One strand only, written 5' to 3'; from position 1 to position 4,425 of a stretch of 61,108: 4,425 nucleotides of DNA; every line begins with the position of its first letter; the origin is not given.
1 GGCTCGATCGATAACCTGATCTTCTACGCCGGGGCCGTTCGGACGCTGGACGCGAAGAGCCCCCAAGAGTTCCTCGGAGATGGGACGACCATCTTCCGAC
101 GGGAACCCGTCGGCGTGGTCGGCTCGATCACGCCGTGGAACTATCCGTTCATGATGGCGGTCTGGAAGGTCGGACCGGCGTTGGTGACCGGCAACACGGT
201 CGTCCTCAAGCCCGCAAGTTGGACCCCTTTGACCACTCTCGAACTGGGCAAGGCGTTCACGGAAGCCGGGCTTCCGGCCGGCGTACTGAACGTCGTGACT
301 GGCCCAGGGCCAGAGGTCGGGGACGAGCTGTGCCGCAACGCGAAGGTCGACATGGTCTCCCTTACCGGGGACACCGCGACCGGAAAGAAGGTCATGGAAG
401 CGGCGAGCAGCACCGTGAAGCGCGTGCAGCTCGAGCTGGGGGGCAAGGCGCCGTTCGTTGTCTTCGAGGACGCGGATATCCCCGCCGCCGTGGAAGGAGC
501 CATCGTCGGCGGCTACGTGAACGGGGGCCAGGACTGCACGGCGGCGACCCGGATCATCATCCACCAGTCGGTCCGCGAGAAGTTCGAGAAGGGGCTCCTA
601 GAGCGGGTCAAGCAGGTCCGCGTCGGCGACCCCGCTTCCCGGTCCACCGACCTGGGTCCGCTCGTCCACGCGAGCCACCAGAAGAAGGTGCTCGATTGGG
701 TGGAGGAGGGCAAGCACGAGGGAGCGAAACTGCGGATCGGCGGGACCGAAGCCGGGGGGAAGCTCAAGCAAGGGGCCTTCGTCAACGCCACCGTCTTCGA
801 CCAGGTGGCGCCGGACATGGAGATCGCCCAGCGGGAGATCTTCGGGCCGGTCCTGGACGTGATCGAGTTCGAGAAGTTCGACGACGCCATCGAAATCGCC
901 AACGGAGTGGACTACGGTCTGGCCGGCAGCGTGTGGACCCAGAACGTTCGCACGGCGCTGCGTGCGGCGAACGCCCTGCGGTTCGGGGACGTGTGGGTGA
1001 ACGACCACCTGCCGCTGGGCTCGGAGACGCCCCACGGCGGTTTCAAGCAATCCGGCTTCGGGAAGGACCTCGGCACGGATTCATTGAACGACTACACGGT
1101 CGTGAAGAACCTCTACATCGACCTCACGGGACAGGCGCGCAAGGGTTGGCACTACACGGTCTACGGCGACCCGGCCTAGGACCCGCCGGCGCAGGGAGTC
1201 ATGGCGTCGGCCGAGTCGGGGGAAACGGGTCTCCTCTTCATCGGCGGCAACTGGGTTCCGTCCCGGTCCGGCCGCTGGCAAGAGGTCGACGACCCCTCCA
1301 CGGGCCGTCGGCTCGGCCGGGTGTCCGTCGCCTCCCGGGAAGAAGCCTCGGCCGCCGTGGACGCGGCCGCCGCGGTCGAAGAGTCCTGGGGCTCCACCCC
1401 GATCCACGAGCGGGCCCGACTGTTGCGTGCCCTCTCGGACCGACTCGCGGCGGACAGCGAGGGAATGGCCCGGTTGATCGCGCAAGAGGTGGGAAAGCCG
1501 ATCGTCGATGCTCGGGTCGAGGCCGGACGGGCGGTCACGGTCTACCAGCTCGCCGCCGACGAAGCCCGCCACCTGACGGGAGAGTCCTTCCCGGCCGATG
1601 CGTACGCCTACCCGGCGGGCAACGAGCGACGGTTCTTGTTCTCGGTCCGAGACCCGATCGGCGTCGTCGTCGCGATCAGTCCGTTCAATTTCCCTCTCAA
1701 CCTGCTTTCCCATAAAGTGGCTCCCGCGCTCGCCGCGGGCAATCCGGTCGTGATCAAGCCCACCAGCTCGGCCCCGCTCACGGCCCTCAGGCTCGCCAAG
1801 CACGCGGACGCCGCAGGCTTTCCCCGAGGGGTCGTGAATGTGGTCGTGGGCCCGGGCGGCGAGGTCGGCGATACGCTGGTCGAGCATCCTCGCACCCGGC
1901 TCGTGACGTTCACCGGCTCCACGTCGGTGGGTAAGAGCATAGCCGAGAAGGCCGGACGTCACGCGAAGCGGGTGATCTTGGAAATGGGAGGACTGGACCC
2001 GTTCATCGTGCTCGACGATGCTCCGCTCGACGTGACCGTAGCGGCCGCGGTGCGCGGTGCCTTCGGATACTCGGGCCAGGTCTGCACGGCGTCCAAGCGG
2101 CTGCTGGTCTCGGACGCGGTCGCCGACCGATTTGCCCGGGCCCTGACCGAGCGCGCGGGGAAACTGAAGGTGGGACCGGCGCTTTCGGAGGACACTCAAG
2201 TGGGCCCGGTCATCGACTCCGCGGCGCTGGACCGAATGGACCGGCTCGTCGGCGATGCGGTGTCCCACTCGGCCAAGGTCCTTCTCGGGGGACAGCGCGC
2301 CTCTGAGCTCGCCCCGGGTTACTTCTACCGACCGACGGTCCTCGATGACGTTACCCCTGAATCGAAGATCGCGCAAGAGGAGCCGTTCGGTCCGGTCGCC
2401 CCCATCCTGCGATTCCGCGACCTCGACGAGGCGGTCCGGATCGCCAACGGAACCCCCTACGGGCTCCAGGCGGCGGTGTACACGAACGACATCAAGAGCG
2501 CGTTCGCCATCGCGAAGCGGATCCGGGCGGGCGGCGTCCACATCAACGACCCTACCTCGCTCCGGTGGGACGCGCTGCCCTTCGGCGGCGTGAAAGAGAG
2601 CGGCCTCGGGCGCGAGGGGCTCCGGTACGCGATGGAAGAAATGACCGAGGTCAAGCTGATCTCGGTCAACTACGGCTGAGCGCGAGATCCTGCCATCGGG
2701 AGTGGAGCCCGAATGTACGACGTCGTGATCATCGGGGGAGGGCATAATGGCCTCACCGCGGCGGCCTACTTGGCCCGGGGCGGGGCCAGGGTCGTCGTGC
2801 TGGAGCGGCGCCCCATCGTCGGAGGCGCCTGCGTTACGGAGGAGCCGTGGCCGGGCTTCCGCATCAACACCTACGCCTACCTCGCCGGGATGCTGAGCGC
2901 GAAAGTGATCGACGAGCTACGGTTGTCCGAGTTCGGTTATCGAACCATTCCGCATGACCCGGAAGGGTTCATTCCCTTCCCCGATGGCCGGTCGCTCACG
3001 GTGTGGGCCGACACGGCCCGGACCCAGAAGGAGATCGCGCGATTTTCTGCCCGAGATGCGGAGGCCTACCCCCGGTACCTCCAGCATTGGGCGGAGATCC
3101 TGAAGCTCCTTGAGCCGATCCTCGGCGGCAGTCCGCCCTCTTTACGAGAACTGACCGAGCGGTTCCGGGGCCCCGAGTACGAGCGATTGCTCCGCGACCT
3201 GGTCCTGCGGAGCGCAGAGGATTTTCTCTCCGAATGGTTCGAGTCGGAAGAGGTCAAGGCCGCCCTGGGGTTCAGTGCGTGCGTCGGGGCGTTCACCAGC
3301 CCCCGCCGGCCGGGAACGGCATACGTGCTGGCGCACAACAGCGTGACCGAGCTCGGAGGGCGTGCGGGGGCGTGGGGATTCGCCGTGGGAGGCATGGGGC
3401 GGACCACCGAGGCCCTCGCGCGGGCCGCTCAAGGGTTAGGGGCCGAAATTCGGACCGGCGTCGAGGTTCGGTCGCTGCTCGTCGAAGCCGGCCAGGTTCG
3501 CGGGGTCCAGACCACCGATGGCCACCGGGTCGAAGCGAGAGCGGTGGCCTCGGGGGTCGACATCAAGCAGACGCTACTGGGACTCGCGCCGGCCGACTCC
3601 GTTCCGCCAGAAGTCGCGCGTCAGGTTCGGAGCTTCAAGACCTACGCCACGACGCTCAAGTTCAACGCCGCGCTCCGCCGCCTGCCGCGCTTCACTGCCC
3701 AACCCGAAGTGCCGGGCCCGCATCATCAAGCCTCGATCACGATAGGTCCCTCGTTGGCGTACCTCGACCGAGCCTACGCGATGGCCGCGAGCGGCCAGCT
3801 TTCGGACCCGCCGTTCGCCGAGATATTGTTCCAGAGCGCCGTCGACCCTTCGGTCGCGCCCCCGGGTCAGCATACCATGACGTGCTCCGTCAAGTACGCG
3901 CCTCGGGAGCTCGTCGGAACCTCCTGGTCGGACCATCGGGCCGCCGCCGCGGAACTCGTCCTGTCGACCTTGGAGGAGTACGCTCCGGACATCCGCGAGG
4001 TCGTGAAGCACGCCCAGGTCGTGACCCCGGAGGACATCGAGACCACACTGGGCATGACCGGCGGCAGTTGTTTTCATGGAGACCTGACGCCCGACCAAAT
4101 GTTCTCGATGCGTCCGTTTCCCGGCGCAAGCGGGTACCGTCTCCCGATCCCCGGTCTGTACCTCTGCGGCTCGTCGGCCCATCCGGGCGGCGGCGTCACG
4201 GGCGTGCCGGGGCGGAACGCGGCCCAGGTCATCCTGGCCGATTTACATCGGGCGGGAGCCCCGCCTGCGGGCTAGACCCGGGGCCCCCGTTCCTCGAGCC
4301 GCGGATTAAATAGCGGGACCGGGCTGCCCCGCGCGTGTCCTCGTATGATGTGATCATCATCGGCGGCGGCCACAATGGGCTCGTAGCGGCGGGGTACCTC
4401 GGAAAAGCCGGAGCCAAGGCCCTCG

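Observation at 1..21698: Paralogue-rich amine/polyamine-type catabolic island in an archaeon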

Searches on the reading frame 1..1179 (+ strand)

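Call 3: search_protein_families(library=pfam, proteins=[window:1-1179:+])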
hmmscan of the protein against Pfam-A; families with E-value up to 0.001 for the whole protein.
window:1-1179:+ (392 aa): 1 family
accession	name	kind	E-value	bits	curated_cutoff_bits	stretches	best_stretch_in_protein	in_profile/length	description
PF00171.27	Aldedh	-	5.4e-145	483.9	23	1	2-370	93-460/461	Aldehyde dehydrogenase family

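Call 5: search_protein_families(library=ncbifam, proteins=[window:1-1179:+], max_evalue=0.01)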
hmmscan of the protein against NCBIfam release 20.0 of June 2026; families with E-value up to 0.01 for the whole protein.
window:1-1179:+ (392 aa): 45 families (the best 25 are shown)
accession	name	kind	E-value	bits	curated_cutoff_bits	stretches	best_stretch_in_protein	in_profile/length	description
NF010000.0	PRK13473.1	subfamily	4.6e-151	503.7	615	1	2-374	104-473/475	aminobutyraldehyde dehydrogenase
TIGR01804.1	BADH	equivalog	1.1e-126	423.1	668.6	1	4-369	102-467/467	betaine-aldehyde dehydrogenase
NF009725.0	PRK13252.1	equivalog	1.1e-120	403.4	593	1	3-376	110-482/488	betaine-aldehyde dehydrogenase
TIGR02299.1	HpaE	equivalog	3e-116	388.9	638.35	1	3-375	103-478/488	5-carboxymethyl-2-hydroxymuconate semialdehyde dehydrogenase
TIGR03374.1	ABALDH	equivalog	1.1e-111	374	909.3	1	4-373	105-471/472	aminobutyraldehyde dehydrogenase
NF045736.1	PaDhStyDRhodo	equivalog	2.7e-104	349.4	800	1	24-367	130-471/479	phenylacetaldehyde dehydrogenase StyD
NF052305.1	DioxValDhHalo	equivalog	1.2e-103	347.6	750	1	2-373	107-481/483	2,5-dioxovalerate dehydrogenase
NF042993.1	AlphKGSA_gudD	equivalog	5.2e-100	335.5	770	1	33-373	137-480/481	alpha-ketoglutaric semialdehyde dehydrogenase GucD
TIGR01780.1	SSADH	subfamily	1e-99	334.5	646.35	1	29-369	110-448/448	succinate-semialdehyde dehydrogenase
NF045735.1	PaDhStyDPseudo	equivalog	2.1e-99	333.4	850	1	31-373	141-481/483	phenylacetaldehyde dehydrogenase StyD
NF007497.0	PRK10090.1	equivalog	4e-97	326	500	1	31-374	138-478/480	aldehyde dehydrogenase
TIGR03216.1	OH_muco_semi_DH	equivalog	7.6e-97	324.9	693.25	1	3-374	103-480/481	2-hydroxymuconic semialdehyde dehydrogenase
NF040648.1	lactal_redase_Meth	equivalog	2.5e-96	323.5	650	1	29-371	122-460/463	lactaldehyde dehydrogenase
NF006916.0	PRK09407.1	equivalog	5.9e-95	318.8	521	1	29-371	149-490/526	succinic semialdehyde dehydrogenase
NF040792.1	glyc_ald_dh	equivalog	8.1e-95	318.6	760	1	1-378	101-478/488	D-glyceraldehyde dehydrogenase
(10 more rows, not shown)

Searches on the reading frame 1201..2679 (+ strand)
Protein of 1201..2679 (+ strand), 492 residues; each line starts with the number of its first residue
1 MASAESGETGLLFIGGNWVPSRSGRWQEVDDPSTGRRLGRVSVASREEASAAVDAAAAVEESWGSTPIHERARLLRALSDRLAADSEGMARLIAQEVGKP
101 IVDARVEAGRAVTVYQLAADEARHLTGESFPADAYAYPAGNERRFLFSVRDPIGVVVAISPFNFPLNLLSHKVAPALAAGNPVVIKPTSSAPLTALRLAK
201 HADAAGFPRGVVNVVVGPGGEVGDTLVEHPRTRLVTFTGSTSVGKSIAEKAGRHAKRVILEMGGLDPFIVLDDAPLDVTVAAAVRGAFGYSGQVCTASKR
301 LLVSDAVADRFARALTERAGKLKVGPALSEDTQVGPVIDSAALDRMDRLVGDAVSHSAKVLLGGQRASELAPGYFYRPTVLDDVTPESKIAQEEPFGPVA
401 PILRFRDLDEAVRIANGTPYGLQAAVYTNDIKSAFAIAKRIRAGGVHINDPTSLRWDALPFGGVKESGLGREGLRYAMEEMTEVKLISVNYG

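Call 3: search_protein_families(library=pfam, proteins=[window:1201-2679:+])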
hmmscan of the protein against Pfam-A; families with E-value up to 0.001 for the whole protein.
window:1201-2679:+ (492 aa): 1 family
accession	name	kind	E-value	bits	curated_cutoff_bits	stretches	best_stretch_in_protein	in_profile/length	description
PF00171.27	Aldedh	-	2.3e-166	554.4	23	1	18-486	1-460/461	Aldehyde dehydrogenase family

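Call 5: search_protein_families(library=ncbifam, proteins=[window:1201-2679:+], max_evalue=0.01)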
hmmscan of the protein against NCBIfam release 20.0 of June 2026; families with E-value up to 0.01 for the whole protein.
window:1201-2679:+ (492 aa): 44 families (the best 25 are shown)
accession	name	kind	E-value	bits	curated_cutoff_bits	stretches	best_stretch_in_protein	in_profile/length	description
NF040648.1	lactal_redase_Meth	equivalog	6.8e-145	483.6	650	1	12-490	1-463/463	lactaldehyde dehydrogenase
TIGR01780.1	SSADH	subfamily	2e-125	419.2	646.35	1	29-485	1-448/448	succinate-semialdehyde dehydrogenase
NF010000.0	PRK13473.1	subfamily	9.5e-121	403.7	615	1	12-490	5-473/475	aminobutyraldehyde dehydrogenase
TIGR01804.1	BADH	equivalog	2.9e-117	392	668.6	1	13-485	1-467/467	betaine-aldehyde dehydrogenase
TIGR03250.1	PhnAcAld_DH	equivalog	2.3e-115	386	635.65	1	24-489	16-470/472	phosphonoacetaldehyde dehydrogenase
TIGR02299.1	HpaE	equivalog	3.6e-115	385.3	638.35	1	12-490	3-477/488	5-carboxymethyl-2-hydroxymuconate semialdehyde dehydrogenase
NF006916.0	PRK09407.1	equivalog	1.3e-114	383.7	521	1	24-488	33-491/526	succinic semialdehyde dehydrogenase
NF008415.0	PRK11241.1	equivalog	3.4e-113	378.9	828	1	13-489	14-480/482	NADP-dependent succinate-semialdehyde dehydrogenase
NF047626.1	SulfactDhSafD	equivalog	9.2e-113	377.7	700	1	29-486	5-451/454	sulfoacetaldehyde dehydrogenase SafD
NF042993.1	AlphKGSA_gudD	equivalog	8.6e-110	367.7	770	1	12-489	6-480/481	alpha-ketoglutaric semialdehyde dehydrogenase GucD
NF052305.1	DioxValDhHalo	equivalog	2.7e-109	366.2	750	1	13-468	8-458/483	2,5-dioxovalerate dehydrogenase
NF045736.1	PaDhStyDRhodo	equivalog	1.4e-108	363.5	800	1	12-489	5-477/479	phenylacetaldehyde dehydrogenase StyD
NF009725.0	PRK13252.1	equivalog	1.5e-107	360.1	593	1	11-490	8-480/488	betaine-aldehyde dehydrogenase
NF045735.1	PaDhStyDPseudo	equivalog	1.3e-106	357.2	850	1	12-491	5-483/483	phenylacetaldehyde dehydrogenase StyD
NF007497.0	PRK10090.1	equivalog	1.5e-102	343.9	500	1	12-487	9-475/480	aldehyde dehydrogenase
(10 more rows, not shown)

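Call 47: find_encoding_contigs(protein=window:1201-2679:+, flank=10000, max_places=2)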
Protein window:1201-2679:+ (492 aa): no gene with exactly this product is on record in the collection.

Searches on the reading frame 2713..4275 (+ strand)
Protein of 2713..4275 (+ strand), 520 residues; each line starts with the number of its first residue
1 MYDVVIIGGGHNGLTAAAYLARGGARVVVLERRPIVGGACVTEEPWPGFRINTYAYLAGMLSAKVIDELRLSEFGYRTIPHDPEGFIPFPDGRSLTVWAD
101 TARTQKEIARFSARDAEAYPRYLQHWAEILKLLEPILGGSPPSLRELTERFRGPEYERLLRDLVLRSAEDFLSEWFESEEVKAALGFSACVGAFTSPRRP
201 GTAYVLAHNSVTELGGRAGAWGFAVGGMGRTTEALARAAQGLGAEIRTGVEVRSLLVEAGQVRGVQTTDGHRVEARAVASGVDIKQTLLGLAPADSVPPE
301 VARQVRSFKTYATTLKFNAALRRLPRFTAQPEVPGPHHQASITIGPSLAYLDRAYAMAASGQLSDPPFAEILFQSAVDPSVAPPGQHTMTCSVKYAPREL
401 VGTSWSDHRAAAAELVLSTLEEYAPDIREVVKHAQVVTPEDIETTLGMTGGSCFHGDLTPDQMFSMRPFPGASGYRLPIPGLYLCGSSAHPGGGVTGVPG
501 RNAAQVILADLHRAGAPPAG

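Call 3: search_protein_families(library=pfam, proteins=[window:2713-4275:+])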
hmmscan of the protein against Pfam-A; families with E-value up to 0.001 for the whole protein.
window:2713-4275:+ (520 aa): 12 families
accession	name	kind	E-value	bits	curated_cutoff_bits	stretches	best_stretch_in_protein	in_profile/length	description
PF01266.30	DAO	-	2.2e-15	57.5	27.9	1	3-317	1-234/353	FAD dependent oxidoreductase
PF01593.30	Amino_oxidase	-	4.9e-14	52.9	19.8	1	13-507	3-442/443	Flavin containing amine oxidoreductase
PF13450.12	NAD_binding_8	-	3.6e-11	43.6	21.9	1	6-53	1-47/68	NAD(P)-binding Rossmann-like domain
PF12831.13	FAD_oxidored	-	6e-09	36.1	27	1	3-69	1-68/416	FAD dependent oxidoreductase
PF07992.20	Pyr_redox_2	-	3.1e-08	33.8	26.1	1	2-47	1-42/291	Pyridine nucleotide-disulphide oxidoreductase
PF00890.30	FAD_binding_2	-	1.8e-07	31.2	20.4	1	3-39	1-37/414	FAD binding domain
PF01494.25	FAD_binding_3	-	1.1e-06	28.6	22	1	2-33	2-33/349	FAD binding domain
PF01946.23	Thi4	-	3.5e-06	26.9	26.2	1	3-39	19-56/235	Thi4 family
PF03486.20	HI0933_like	-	7.1e-05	22.8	50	0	3-37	2-36/244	HI0933-like protein Rossmann domain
PF01134.28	GIDA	-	0.00037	20.1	22.1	0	3-30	1-28/391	Glucose inhibited division protein A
PF00070.33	Pyr_redox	-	0.00067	20.6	22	0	4-35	2-33/82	Pyridine nucleotide-disulphide oxidoreductase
PF04820.20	Trp_halogenase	-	0.00088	18.7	21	0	3-33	1-35/458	Tryptophan halogenase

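Call 5: search_protein_families(library=ncbifam, proteins=[window:2713-4275:+], max_evalue=0.01)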
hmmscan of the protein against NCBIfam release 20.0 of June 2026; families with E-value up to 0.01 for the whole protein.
window:2713-4275:+ (520 aa): 105 families (the best 25 are shown)
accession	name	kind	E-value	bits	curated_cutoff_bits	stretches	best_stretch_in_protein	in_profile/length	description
NF045689.1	BCarotKetCrtO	equivalog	7.7e-86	288.8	1000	1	2-510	4-538/563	beta-carotene ketolase CrtO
TIGR02734.1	crtI_fam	subfamily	3.4e-44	151.4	238.1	1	4-513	1-494/504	phytoene desaturase family protein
NF045637.1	carotdesatCrtDProt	equivalog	2.5e-29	102.2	580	2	4-315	1-310/485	1-hydroxycarotenoid 3,4-desaturase CrtD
TIGR02730.1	carot_isom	equivalog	1.6e-21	76.7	586.9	3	218-312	218-312/493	carotenoid isomerase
NF058655.1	CrtID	equivalog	9.1e-21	74.2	640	1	4-287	1-277/478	bifunctional phytoene desaturase/3,4-desaturase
TIGR02733.1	desat_CrtD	equivalog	3.3e-16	59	549.7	2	226-499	229-478/492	C-3',4' desaturase CrtD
NF005560.0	PRK07233.1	equivalog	3.1e-12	46.1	252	2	3-40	2-39/435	hypothetical protein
NF042421.1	hydcarot_desat_CrtD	equivalog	3.9e-09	35.5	500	1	362-496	341-470/487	1-hydroxycarotenoid 3,4-desaturase CrtD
TIGR03467.1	HpnE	equivalog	7.1e-09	35.5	283.05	1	4-41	1-38/430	hydroxysqualene dehydroxylase HpnE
NF006130.0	PRK08274.1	equivalog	3e-08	32.9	369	2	1-34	5-38/467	FAD-dependent tricarballylate dehydrogenase TcuA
NF001933.0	PRK00711.1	subfamily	4.9e-08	32.4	383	1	229-288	201-261/429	D-amino acid dehydrogenase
NF004789.0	PRK06134.1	subfamily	1.4e-07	30.5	747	1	2-60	13-71/581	FAD-dependent oxidoreductase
TIGR00292.1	TIGR00292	equivalog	1.5e-07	30.9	148.3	1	2-39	22-59/254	sulfide-dependent adenosine diphosphate thiazole synthase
NF053676.1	4oxCHCAChcC1Cy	equivalog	2.3e-07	29.6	1000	1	2-41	2-41/528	4-oxocyclohexanecarboxylate 2-dehydrogenase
TIGR01292.1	TRX_reduct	equivalog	4.4e-07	29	343.45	1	2-59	1-62/300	thioredoxin-disulfide reductase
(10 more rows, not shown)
